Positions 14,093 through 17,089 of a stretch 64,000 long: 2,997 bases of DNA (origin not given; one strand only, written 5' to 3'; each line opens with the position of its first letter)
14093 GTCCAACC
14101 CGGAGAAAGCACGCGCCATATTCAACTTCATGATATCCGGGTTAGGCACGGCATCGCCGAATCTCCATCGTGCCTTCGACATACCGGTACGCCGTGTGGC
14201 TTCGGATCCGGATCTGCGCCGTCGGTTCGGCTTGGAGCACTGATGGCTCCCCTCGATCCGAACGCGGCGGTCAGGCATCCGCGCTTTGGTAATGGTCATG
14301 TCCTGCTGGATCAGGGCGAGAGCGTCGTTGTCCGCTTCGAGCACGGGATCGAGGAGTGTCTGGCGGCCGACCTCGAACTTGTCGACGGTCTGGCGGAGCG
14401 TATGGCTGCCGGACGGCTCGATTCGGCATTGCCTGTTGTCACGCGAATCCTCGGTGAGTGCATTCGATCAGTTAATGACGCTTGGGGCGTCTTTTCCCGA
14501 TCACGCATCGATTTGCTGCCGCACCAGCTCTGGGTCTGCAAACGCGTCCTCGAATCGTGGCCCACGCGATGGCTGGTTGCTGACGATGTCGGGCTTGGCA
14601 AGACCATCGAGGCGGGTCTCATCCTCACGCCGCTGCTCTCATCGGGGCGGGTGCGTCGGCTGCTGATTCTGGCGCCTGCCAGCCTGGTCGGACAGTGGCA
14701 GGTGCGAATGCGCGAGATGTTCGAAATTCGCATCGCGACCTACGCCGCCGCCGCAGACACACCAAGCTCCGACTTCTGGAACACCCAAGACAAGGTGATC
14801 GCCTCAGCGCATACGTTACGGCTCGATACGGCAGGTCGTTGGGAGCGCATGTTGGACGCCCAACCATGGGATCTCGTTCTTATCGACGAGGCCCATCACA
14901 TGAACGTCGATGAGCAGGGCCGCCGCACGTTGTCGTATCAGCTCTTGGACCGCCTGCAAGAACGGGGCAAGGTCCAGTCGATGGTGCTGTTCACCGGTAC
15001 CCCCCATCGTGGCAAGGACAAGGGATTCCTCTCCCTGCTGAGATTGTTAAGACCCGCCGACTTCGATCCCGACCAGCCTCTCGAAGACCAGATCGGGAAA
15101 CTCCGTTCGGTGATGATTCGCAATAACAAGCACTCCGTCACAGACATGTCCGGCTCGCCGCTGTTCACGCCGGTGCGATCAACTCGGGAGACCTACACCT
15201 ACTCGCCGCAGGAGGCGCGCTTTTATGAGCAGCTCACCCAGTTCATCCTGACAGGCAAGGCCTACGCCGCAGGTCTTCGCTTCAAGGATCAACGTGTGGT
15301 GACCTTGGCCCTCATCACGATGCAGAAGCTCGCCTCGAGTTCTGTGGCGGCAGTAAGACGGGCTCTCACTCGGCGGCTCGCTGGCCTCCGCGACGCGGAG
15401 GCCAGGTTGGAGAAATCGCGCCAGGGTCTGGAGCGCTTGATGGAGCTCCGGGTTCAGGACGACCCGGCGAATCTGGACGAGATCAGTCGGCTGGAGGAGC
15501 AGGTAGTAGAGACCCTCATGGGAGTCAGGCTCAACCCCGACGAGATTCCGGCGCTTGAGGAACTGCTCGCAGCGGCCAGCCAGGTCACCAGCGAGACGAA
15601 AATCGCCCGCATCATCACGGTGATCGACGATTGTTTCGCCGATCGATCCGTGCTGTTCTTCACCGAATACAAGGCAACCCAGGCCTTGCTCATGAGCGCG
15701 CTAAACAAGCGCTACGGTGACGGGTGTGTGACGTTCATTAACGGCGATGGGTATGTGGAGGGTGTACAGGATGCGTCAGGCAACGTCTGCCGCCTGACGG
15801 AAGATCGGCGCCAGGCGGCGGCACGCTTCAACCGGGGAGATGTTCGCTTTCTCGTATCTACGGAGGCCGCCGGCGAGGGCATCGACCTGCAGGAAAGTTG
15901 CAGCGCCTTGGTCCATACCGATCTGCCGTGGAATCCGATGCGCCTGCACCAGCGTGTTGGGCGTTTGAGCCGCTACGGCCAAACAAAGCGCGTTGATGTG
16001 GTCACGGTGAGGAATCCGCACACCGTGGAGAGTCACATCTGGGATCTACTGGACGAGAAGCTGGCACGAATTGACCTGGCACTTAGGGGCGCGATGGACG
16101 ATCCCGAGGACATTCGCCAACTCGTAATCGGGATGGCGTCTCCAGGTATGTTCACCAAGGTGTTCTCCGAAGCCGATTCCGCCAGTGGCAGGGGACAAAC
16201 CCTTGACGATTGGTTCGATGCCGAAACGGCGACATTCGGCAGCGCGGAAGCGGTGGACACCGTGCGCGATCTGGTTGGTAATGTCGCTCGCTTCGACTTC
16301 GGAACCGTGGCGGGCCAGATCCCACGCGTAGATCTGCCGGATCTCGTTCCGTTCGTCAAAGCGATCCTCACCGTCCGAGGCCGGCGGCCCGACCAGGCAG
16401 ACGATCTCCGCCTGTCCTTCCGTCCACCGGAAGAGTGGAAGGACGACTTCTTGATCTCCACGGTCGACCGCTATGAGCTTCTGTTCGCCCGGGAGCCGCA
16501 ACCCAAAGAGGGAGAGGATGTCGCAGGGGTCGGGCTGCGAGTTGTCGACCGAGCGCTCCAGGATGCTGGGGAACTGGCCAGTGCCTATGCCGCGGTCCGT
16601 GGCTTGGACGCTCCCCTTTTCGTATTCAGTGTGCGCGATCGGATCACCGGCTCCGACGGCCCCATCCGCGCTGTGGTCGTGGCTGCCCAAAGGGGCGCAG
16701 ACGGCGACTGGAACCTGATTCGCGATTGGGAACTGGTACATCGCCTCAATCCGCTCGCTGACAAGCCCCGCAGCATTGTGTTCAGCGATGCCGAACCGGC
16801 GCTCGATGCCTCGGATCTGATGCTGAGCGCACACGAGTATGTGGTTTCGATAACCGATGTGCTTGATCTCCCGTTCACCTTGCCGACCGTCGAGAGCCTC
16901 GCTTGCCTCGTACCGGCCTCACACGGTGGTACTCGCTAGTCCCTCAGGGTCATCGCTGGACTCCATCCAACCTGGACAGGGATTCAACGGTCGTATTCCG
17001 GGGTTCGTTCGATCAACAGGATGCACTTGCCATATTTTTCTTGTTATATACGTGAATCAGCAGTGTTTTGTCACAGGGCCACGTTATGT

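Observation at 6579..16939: Candidate undescribed conflict/defence module: giant double sacsin-type GHKL ATPase + micro-ORF + RapA-like SNF2 ATPase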

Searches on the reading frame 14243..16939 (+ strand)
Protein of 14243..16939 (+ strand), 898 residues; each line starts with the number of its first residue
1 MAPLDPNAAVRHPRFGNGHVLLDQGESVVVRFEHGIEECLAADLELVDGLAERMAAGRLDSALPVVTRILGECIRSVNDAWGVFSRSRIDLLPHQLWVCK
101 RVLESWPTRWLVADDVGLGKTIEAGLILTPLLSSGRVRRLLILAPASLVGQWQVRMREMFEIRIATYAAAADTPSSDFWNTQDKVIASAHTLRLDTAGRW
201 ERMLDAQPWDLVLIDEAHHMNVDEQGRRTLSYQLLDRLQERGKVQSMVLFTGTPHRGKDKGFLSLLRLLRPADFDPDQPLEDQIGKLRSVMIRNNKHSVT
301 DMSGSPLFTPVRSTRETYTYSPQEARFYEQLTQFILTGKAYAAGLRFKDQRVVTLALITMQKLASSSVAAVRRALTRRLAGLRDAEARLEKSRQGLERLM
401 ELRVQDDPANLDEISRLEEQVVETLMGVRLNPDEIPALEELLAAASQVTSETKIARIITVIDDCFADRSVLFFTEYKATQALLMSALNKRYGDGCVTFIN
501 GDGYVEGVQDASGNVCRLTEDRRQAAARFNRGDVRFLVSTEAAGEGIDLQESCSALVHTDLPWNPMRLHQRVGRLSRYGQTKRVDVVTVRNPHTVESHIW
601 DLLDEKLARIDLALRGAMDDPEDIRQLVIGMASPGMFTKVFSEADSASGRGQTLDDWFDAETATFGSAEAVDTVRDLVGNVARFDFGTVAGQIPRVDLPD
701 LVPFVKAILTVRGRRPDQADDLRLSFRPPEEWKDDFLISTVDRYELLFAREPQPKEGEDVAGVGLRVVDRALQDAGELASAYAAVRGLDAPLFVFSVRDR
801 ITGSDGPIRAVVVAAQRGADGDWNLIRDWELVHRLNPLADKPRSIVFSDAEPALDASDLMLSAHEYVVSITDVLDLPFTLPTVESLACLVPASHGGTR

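Call 4: search_protein_families(library=pfam, proteins=[window:14243-16939:+], max_evalue=0.01)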
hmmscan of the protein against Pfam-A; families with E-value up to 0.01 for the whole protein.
window:14243-16939:+ (898 aa): 4 families
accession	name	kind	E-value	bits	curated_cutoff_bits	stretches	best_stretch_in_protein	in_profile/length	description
PF00271.37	Helicase_C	-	9.1e-15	55.3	23.5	1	466-579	14-110/110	Helicase conserved C-terminal domain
PF00176.29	SNF2-rel_dom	-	1.1e-14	54.7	24.9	1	111-281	21-190/290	SNF2-related domain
PF04851.21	ResIII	-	1.3e-08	35.3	22.5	1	89-256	2-164/164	Type III restriction enzyme, res subunit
PF00270.35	DEAD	-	2.8e-07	30.9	26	1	109-256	16-162/167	DEAD/DEAH box helicase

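Call 5: search_protein_families(library=padloc, proteins=[window:14243-16939:+], max_evalue=0.01)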
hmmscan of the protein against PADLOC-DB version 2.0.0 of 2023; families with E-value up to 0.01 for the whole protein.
window:14243-16939:+ (898 aa): 54 families (the best 25 are shown)
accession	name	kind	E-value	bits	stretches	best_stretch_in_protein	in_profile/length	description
PDLC02634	DrmD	-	2.8e-281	933.4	1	8-893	9-897/900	DrmD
PDLC02500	BrxHI|BrxHII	-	2.5e-75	252.7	1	89-610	89-605/933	BrxHI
PDLC02621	DrmD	-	2.2e-73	246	1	86-588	117-634/1040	DrmD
PDLC00659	HmaA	-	4e-65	218.3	1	86-617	100-649/1176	SNF2 helicase / DEAD-box helicase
PDLC02504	BrxHI|BrxHII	-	4.1e-65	218.3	1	85-616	104-619/971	BrxHII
PDLC02572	DrmA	-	1.8e-50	169.9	1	87-587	115-630/1043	DrmA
PDLC02632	DrmD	-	4.6e-48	162.2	1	86-584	119-630/662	DrmD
PDLC02619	DrmD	-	1.5e-45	153.7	1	80-611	22-567/872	DrmD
PDLC02620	DrmD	-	2.2e-40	136.5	1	91-609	100-608/1060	DrmD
PDLC02843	DpdE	-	1.5e-39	133.7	2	86-278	154-321/1091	DpdE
PDLC02623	DrmD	-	1.1e-38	130.6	2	87-294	98-319/1040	DrmD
PDLC02840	DpdE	-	9e-38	128.2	2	87-277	156-325/1091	DpdE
PDLC02633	DrmD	-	3.2e-37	126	1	86-618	121-668/839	DrmD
PDLC02844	DpdE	-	7.1e-34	114.9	2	44-278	103-329/1074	DpdE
PDLC02846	DpdE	-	1.4e-31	107.2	2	85-277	157-345/1034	DpdE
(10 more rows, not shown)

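Call 6: search_protein_families(library=ncbifam, proteins=[window:14243-16939:+], max_evalue=0.01)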
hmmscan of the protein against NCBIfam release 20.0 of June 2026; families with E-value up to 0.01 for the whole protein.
window:14243-16939:+ (898 aa): 22 families
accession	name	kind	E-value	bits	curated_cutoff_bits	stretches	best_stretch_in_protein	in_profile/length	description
NF038317.1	DISARM_DrmD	equivalog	3.8e-79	267.2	610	1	86-595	103-626/1021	DISARM system SNF2-like helicase DrmD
NF041062.1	DpdE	equivalog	4e-52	177.3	500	2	87-278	150-321/1048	protein DpdE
NF003426.0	PRK04914.1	equivalog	3.5e-50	171.2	576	2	78-275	141-337/959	RNA polymerase-associated protein RapA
NF038318.1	DISARM_DrmD_b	equivalog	1.7e-44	152.2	950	1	81-609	20-562/868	DISARM system SNF2-like helicase DrmD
NF042964.1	phospholipD_antiphage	equivalog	6.6e-41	140.5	1100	2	423-611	637-823/895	phospholipase D-like domain-containing anti-phage protein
NF058637.1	helic_SCO1167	equivalog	6.1e-20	70.9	1200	2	467-611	779-907/932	SCO1167/SCO6262 family helicase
NF053675.1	pilus_reg_Snf2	equivalog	2.3e-16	59.1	1100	2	520-616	914-1010/1029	pilus expression-regulating Snf2 family helicase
NF010337.0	PRK13766.1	equivalog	1.8e-12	46.2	610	2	451-586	347-475/781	Hef nuclease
NF041790.1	anti-phage_ZorD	equivalog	1.3e-11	43.2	1500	1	467-586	920-1032/1035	type I Zorya anti-phage system protein ZorD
TIGR03817.1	DECH_helic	hypoth_equivalog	1e-05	24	874.1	1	517-592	313-387/742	helicase/secretion neighborhood putative DEAH-box helicase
NF008394.0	PRK11192.1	equivalog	1.2e-05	24.3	507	1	520-581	284-344/441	ATP-dependent RNA helicase SrmB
NF007882.0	PRK10590.1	equivalog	1.3e-05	24.4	743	1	519-612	281-373/456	ATP-dependent RNA helicase RhlE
NF053711.1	RNA_heli_RhlE1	exception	2.6e-05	23.1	750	1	520-588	281-349/434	RNA helicase RhlE1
NF008744.0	PRK11776.1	equivalog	8.8e-05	21.2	524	1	479-582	229-340/460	ATP-dependent RNA helicase DbpA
TIGR02621.3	cas3_GSU0051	exception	0.00012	21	400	1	525-595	320-388/854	type I-G CRISPR-associated helicase/endonuclease Cas3g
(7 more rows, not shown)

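Call 25: find_homologous_proteins(query=window:14243-16936:+, max_evalue=1e-10)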
Query window:14243-16936:+ (898 aa): 5462 proteins with E <= 1e-10 among 8000 candidates; the best 120 are listed.
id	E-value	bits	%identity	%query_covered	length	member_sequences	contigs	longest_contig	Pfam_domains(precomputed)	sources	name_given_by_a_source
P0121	0.0e+0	2012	100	100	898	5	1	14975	PF00270.36,PF00176.30,PF00271.38,PF04851.22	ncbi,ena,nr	ncbi:MAG: type III restriction endonuclease subunit R [Acidimicrobiia bacterium]|nr:type III restric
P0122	0.0e+0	1925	96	100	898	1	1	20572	PF00270.36,PF00176.30,PF00271.38,PF04851.22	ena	-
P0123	0.0e+0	1904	94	100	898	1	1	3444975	PF00270.36,PF00176.30,PF00271.38,PF04851.22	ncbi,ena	-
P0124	0.0e+0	1894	94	100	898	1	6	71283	PF00270.36,PF00176.30,PF00271.38,PF04851.22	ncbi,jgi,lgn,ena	-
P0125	0.0e+0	1811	90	100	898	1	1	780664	PF00270.36,PF00176.30,PF00271.38,PF04851.22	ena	-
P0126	0.0e+0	1777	89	99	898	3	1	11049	PF00270.36,PF00176.30,PF00271.38,PF04851.22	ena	-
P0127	0.0e+0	1707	85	99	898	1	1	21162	PF00270.36,PF00176.30,PF00271.38,PF04851.22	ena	-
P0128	0.0e+0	1691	83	100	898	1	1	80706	PF00270.36,PF00176.30,PF00271.38,PF04851.22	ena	-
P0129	0.0e+0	1689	83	100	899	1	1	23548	PF00270.36,PF00176.30,PF00271.38,PF04851.22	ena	-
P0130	0.0e+0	1681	84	99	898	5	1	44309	PF00270.36,PF00176.30,PF00271.38,PF04851.22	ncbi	-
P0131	0.0e+0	1678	83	99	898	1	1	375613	PF00270.36,PF00176.30,PF00271.38,PF04851.22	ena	-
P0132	0.0e+0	1675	83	100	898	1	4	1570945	PF00270.36,PF00176.30,PF00271.38,PF04851.22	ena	-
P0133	0.0e+0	1675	83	100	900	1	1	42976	PF00270.36,PF00176.30,PF00271.38,PF04851.22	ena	-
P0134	0.0e+0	1674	83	100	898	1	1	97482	PF00270.36,PF00176.30,PF00271.38,PF04851.22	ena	-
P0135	0.0e+0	1673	83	100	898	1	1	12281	PF00270.36,PF00176.30,PF00271.38,PF04851.22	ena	-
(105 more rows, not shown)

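Call 26: find_related_loci(query=window:14243-16936:+, collection=genome_contigs, flank=10000)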
Query window:14243-16936:+ (898 aa) in genome_contigs; peptide patterns used: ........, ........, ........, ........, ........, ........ (x = any residue, [..] = any of these).
382 stretches matched a pattern; 350 encode a relative of the query (tblastn E <= 1e-3); the best 80 are kept; 80 distinct loci.
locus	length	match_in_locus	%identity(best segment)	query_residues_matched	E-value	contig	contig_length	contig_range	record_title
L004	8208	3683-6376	94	1-898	0e+0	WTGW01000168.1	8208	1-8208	MAG: Acidimicrobiia bacterium isolate CO36404bin_8 NODE_2131_length_8208_cov_37.075432, whole genome shotgun sequence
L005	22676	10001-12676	84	1-892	0e+0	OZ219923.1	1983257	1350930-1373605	MAG: Acidimicrobiia bacterium isolate 542d8752-d573-496e-aaa5-f876508f7d52 genome assembly, chromosome: 2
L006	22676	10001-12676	82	1-892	0e+0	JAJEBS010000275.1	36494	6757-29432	MAG: Gemmatimonadetes bacterium isolate jk18x9bins.46 k141_343384, whole genome shotgun sequence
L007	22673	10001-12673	81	1-892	0e+0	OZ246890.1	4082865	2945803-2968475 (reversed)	MAG: Acidimicrobiia bacterium isolate cb841b48-16cd-465e-8cff-7e5597cbbcdd genome assembly, chromosome: 1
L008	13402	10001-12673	81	1-892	0e+0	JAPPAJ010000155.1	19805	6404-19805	MAG: Caldilineaceae bacterium isolate IRC1_bin_30 NODE_1666_length_19805_cov_8.90952, whole genome shotgun sequence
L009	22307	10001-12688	79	2-895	0e+0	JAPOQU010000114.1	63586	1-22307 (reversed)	MAG: Gammaproteobacteria bacterium isolate APA_bin_93 c_000000519202, whole genome shotgun sequence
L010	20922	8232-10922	79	1-895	0e+0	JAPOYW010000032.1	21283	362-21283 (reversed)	MAG: Gammaproteobacteria bacterium isolate COS4_bin_45 NODE_2158_length_21283_cov_6.53623, whole genome shotgun sequence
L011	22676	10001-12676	79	7-896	0e+0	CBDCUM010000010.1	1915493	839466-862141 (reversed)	MAG: Rhodobacterales bacterium isolate 54aa7a54-9c23-45b2-b241-321a049084e4 genome assembly, contig: contig_10, whole ge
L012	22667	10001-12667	77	3-892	0e+0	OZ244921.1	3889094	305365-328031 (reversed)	MAG: Candidatus Azophilus sp. isolate 58b071f3-d8bb-44fc-ae66-0b25798c9caf genome assembly, chromosome: 1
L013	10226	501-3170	78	2-892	0e+0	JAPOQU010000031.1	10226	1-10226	MAG: Gammaproteobacteria bacterium isolate APA_bin_93 c_000000174694, whole genome shotgun sequence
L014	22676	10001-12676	75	1-892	0e+0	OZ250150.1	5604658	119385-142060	MAG: Candidatus Latescibacterota bacterium isolate 5c13c588-1760-4ea4-89ab-5ccd14670b69 genome assembly, chromosome: 1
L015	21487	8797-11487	80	1-898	0e+0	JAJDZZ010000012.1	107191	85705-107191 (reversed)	MAG: Opitutales bacterium isolate jk18x7bins.13 k141_1694353, whole genome shotgun sequence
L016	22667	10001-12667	71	1-892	0e+0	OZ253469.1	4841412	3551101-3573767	MAG: Candidatus Azotimanducaceae bacterium isolate 0d336ec1-7821-4be5-a928-cec4cb1b8f81 genome assembly, chromosome: 1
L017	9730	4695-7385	69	1-898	0e+0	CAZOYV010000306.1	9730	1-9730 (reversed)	MAG TPA_asm: uncultured Rickettsiales bacterium isolate SRP141376_co4_92 genome assembly, contig: NODE_11507_length_9730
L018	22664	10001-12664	70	10-892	0e+0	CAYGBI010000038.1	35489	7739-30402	MAG TPA_asm: uncultured Pseudomonadales bacterium isolate ERP110561_co1_26 genome assembly, contig: NODE_785_length_3548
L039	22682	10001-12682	51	2-891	0e+0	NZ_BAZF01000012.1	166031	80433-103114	Geobacter sp. OR-1, whole genome shotgun sequence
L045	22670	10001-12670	51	4-889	0e+0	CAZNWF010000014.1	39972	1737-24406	MAG TPA_asm: uncultured Geobacter sp. isolate SRP220891_co4_31 genome assembly, contig: NODE_1536_length_39972_cov_13.39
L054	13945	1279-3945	50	6-892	0e+0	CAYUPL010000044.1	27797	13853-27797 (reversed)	MAG TPA_asm: uncultured Desulfopila sp. isolate SRP141376_co3_410 genome assembly, contig: NODE_4482_length_27797_cov_7.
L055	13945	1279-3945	50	6-892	0e+0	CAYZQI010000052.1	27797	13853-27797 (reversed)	MAG TPA_asm: uncultured Cytophagaceae bacterium isolate SRP141376_co5_355 genome assembly, contig: NODE_3985_length_2779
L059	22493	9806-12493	50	1-892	0e+0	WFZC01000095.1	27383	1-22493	MAG: Desulfobulbaceae bacterium isolate S143_11 k151_215661, whole genome shotgun sequence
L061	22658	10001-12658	51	4-889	0e+0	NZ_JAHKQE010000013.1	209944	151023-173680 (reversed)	Amphritea atlantica strain C1R06 C1R06_C1R06_contig_9, whole genome shotgun sequence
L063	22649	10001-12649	51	10-891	0e+0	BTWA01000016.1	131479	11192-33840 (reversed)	MAG: Candidatus Hydrogenedentota bacterium AMX-MBFR-84 DNA, sequence16, whole genome shotgun sequence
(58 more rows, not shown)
